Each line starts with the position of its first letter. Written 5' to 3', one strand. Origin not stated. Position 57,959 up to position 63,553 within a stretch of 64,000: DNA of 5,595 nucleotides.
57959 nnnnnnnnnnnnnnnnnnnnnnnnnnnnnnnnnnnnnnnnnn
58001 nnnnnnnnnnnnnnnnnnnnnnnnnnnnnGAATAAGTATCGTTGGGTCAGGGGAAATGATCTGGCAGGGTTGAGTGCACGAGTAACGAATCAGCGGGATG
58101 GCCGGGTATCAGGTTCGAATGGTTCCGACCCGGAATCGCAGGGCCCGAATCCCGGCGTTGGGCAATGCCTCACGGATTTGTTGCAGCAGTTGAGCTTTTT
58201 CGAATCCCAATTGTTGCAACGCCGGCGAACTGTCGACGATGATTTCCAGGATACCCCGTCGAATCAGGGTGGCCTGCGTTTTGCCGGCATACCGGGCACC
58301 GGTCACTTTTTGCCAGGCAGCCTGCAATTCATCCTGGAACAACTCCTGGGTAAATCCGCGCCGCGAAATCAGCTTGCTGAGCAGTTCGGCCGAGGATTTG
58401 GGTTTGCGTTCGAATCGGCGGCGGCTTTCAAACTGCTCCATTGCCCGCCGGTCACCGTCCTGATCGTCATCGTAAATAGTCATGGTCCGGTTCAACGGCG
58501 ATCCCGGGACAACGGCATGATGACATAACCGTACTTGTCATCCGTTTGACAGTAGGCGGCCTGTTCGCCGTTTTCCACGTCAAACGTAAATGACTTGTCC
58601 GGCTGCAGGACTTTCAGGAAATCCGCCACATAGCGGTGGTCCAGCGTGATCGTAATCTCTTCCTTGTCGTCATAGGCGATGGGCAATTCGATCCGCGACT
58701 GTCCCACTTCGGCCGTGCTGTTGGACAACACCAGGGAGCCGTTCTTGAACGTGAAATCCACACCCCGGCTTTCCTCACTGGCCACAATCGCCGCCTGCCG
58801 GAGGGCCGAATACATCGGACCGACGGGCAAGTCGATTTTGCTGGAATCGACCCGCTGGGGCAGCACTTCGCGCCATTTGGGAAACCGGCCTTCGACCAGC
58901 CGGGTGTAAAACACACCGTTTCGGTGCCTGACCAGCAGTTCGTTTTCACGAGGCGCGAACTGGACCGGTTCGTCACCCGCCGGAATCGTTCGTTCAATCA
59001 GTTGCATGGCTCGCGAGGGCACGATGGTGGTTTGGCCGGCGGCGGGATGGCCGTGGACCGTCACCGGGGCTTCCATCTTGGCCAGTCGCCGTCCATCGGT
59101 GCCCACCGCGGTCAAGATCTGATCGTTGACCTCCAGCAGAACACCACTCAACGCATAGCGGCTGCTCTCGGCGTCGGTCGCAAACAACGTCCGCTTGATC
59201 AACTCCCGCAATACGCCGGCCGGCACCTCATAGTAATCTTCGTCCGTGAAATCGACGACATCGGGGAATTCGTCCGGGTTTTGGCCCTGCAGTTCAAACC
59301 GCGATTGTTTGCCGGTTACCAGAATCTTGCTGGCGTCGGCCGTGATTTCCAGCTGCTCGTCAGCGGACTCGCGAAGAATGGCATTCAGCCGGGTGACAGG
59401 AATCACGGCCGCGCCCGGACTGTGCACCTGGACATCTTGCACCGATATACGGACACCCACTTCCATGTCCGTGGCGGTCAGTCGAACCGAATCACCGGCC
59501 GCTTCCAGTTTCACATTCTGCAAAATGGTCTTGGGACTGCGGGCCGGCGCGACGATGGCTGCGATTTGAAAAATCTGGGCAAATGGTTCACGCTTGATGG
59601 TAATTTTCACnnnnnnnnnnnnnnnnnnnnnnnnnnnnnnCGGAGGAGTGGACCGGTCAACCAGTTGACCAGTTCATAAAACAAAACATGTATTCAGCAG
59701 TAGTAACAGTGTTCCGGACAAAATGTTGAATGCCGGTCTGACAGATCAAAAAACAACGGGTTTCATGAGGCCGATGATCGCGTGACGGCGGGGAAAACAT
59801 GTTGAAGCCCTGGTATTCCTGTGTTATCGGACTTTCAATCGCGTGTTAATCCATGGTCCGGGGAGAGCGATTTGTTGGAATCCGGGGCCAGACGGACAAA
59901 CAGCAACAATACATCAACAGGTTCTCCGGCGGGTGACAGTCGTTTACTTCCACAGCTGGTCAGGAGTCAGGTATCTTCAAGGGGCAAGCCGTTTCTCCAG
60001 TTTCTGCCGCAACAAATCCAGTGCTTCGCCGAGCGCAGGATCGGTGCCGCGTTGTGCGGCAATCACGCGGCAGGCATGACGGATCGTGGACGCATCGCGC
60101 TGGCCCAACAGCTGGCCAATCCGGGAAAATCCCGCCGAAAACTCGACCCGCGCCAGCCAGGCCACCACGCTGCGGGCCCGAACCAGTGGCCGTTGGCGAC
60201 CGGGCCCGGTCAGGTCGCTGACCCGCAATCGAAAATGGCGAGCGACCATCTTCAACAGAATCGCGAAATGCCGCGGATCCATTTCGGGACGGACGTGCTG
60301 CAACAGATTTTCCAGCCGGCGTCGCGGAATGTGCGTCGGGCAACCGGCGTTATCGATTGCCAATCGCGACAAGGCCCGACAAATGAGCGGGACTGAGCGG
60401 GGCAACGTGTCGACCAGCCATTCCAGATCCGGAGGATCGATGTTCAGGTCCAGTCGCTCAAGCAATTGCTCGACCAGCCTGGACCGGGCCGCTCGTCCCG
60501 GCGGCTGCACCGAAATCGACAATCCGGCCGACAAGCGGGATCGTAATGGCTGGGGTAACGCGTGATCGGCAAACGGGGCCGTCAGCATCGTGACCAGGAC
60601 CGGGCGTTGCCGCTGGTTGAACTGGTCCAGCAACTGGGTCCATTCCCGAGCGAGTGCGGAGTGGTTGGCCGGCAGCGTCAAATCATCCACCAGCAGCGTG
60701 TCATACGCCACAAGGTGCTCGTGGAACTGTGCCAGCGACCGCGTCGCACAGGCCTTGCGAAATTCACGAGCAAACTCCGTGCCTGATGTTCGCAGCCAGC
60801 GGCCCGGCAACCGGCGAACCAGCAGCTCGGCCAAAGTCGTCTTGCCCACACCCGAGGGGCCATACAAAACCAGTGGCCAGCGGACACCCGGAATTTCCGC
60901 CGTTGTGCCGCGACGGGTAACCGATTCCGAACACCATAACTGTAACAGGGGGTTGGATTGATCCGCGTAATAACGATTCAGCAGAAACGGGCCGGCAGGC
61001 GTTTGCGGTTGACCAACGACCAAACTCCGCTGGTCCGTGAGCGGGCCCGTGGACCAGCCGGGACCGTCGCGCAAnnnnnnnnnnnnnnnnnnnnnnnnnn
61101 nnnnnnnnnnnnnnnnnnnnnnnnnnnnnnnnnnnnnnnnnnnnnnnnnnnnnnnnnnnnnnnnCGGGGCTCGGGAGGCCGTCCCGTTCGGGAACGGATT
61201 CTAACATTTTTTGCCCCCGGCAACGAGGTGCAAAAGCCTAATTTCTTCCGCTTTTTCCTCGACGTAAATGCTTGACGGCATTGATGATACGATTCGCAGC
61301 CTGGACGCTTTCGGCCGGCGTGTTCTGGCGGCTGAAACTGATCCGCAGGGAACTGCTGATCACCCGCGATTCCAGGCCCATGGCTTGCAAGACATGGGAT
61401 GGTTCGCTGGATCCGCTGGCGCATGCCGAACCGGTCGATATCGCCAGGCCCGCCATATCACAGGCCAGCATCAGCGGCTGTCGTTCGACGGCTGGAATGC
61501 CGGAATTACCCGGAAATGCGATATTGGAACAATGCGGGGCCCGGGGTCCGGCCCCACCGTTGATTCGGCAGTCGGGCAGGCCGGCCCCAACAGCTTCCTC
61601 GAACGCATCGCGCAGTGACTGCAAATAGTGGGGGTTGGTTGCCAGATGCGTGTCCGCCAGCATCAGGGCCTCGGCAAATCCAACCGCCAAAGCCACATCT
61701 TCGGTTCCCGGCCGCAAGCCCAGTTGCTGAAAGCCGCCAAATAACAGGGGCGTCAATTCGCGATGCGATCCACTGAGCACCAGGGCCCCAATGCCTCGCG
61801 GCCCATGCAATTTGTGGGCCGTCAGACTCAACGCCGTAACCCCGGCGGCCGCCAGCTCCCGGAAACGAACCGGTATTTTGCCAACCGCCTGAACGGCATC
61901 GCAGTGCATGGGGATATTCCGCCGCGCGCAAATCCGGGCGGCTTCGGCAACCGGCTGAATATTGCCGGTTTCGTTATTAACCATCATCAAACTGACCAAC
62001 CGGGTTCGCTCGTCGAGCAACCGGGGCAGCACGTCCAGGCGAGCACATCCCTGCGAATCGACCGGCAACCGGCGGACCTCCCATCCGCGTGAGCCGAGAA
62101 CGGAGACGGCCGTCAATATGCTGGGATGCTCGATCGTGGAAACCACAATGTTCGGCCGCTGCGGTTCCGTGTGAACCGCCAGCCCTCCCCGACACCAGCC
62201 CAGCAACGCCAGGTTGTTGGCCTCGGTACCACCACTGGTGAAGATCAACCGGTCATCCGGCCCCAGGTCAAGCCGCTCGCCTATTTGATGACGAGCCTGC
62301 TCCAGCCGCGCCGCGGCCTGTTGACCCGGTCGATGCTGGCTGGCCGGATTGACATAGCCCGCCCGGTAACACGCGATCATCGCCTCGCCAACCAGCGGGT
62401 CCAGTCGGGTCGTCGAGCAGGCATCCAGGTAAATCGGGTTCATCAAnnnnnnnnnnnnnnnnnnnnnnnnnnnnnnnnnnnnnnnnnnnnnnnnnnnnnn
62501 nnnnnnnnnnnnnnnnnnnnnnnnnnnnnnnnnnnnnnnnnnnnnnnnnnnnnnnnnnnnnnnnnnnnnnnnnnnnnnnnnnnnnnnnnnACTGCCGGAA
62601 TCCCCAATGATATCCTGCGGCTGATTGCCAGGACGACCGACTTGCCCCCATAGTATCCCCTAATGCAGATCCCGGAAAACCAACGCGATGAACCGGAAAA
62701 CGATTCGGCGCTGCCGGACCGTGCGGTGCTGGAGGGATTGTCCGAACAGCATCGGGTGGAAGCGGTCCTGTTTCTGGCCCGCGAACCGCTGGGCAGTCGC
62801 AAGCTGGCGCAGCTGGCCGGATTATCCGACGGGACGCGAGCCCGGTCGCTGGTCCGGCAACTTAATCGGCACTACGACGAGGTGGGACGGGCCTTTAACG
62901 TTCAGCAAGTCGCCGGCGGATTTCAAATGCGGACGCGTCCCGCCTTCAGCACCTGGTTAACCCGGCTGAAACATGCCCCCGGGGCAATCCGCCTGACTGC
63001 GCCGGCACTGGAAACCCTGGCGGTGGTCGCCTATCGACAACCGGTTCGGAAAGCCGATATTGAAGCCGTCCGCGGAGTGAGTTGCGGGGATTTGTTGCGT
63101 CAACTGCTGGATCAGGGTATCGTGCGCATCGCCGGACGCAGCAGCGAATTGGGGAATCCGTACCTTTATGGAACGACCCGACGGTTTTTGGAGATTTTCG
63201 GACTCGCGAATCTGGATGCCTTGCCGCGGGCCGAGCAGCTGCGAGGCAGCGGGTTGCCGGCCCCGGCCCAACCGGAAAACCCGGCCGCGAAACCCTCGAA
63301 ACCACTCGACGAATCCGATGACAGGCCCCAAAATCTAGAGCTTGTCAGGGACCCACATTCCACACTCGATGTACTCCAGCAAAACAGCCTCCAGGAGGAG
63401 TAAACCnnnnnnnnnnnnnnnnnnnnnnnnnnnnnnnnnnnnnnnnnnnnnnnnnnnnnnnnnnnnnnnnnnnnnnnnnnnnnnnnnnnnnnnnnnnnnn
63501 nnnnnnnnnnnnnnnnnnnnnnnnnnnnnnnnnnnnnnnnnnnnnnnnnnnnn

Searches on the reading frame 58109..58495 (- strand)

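Call 45: search_protein_families(library=pfam, proteins=[window:58109-58495:-], max_evalue=0.0001)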
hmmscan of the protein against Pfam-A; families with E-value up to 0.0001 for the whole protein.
window:58109-58495:- (128 aa): 1 family
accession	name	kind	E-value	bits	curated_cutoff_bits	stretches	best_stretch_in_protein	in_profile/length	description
PF05258.17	DciA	-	2.3e-16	60.2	24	1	36-121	3-89/89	Dna[CI] antecedent, DciA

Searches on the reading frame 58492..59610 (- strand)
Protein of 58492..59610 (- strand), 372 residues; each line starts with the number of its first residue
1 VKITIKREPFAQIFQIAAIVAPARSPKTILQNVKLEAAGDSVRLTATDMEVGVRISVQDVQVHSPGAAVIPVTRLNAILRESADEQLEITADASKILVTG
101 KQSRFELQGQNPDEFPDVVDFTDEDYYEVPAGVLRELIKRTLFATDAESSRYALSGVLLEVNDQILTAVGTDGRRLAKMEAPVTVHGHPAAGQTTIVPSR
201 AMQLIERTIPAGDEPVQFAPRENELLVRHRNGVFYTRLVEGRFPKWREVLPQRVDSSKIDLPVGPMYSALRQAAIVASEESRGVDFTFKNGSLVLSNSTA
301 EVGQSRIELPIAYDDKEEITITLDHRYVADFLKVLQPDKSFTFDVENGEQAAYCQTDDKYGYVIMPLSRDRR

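Call 45: search_protein_families(library=pfam, proteins=[window:58492-59610:-], max_evalue=0.0001)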
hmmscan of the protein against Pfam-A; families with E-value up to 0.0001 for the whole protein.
window:58492-59610:- (372 aa): 3 families
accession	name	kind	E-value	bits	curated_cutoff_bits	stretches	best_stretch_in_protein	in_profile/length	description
PF00712.24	DNA_pol3_beta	-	1.2e-25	90.5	24.4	1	1-117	1-118/120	DNA polymerase III beta subunit, N-terminal domain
PF02767.21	DNA_pol3_beta_2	-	5e-24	85.2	27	1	129-245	2-116/116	DNA polymerase III beta subunit, central domain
PF02768.20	DNA_pol3_beta_3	-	5e-14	52.6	27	1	248-367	2-120/121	DNA polymerase III beta subunit, C-terminal domain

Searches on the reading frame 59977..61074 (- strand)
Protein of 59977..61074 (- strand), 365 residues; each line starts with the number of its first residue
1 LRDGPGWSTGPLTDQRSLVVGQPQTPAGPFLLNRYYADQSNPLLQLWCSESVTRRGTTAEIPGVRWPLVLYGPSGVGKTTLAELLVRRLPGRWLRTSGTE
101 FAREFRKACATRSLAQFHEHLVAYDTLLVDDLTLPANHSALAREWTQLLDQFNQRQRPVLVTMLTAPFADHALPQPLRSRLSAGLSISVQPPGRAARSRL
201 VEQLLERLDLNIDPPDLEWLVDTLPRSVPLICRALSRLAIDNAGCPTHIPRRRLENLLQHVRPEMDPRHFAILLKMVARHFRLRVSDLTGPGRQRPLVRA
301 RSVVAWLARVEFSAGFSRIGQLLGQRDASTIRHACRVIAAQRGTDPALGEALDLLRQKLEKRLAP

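Call 65: search_protein_families(library=pfam, proteins=[window:59977-61074:-], max_evalue=0.001)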
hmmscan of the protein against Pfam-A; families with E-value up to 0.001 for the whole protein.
window:59977-61074:- (365 aa): 7 families
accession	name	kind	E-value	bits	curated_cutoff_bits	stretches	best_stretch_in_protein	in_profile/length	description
PF08299.17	Bac_DnaA_C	-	8.6e-15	55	31.5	1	274-338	5-69/69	Bacterial dnaA protein helix-turn-helix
PF00308.24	Bac_DnaA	-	2.2e-11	44.7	23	1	59-187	27-161/162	Bacterial DnaA ATPAse domain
PF13191.12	AAA_16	-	1e-07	33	32.6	1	68-161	27-136/167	AAA ATPase domain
PF00004.35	AAA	-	2.5e-07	31.6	21.2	1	69-182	2-124/131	ATPase family associated with various cellular activities (AAA)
PF13401.12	AAA_22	-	3.6e-05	24.5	27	1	68-113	8-33/130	AAA domain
PF07728.20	AAA_5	-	0.00014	22.3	22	0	67-99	1-34/139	AAA domain (dynein-related subfamily)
PF13671.12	AAA_33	-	0.00039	21.2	27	1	69-151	3-77/143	AAA domain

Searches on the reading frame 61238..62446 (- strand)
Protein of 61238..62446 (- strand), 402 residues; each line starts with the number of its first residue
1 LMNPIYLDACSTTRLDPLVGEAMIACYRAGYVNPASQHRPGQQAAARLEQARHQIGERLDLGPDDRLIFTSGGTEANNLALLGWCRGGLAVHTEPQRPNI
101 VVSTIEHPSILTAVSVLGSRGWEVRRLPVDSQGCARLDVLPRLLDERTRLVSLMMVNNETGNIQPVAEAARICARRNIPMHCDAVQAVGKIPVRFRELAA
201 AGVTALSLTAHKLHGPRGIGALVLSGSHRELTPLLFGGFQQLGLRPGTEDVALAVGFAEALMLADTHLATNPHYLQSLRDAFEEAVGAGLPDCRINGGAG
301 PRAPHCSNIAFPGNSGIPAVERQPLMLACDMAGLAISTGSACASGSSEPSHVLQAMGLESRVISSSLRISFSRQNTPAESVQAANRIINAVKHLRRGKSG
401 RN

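Call 65: search_protein_families(library=pfam, proteins=[window:61238-62446:-], max_evalue=0.001)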
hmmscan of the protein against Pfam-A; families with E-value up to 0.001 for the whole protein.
window:61238-62446:- (402 aa): 2 families
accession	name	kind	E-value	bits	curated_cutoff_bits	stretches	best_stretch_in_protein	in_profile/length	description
PF00266.25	Aminotran_5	-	2.9e-59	201.4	21.5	1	5-379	1-367/371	Aminotransferase class-V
PF01212.27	Beta_elim_lyase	-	1.6e-05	24.8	27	1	66-184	49-169/288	Beta-eliminating lyase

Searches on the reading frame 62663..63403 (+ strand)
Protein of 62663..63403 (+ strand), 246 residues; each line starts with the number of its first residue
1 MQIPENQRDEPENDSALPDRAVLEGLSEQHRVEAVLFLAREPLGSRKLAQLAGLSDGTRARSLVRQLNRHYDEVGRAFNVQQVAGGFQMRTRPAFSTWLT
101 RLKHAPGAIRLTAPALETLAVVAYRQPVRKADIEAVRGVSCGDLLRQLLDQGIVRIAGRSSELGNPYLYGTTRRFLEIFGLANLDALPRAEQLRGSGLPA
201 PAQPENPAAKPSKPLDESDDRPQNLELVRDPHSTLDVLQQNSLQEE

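Call 65: search_protein_families(library=pfam, proteins=[window:62663-63403:+], max_evalue=0.001)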
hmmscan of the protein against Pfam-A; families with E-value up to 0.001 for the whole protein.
window:62663-63403:+ (246 aa): 1 family
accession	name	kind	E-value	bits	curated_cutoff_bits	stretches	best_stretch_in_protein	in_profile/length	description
PF04079.22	SMC_ScpB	-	3.4e-48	163.7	27.4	1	31-189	2-159/160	Segregation and condensation complex subunit ScpB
